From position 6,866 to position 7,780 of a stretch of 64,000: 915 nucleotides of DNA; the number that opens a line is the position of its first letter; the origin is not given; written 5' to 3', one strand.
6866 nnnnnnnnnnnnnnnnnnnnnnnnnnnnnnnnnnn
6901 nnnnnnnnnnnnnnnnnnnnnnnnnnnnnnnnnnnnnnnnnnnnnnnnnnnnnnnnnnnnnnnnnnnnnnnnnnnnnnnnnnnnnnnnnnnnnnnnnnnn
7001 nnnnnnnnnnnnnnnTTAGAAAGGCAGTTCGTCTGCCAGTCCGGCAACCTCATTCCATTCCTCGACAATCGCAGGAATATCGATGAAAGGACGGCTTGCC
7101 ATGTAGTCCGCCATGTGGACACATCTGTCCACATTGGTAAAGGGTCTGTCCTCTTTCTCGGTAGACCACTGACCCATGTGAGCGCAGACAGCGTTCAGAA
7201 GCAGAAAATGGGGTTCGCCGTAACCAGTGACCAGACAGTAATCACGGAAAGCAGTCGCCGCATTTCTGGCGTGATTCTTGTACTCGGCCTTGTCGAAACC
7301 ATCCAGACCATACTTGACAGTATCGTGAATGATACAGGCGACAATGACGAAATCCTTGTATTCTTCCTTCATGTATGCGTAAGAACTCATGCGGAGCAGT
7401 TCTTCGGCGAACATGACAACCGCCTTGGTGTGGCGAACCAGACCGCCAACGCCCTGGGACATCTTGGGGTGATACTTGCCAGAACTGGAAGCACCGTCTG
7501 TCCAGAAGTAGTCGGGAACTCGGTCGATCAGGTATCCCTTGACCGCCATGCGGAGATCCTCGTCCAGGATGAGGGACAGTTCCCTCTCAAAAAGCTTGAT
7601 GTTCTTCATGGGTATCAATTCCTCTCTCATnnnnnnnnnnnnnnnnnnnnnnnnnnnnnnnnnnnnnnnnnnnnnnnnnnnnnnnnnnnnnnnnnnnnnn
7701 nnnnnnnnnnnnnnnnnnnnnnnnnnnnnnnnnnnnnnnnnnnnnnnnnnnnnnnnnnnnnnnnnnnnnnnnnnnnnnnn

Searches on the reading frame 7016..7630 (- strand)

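Call 65: search_protein_families(library=pfam, proteins=[window:7016-7630:-], max_evalue=0.01)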
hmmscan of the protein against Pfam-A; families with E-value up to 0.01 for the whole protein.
window:7016-7630:- (204 aa): 1 family
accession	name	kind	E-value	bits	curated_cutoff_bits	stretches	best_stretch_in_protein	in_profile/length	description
PF01966.28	HD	-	2.4e-09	37.9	22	1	66-178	3-114/116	HD domain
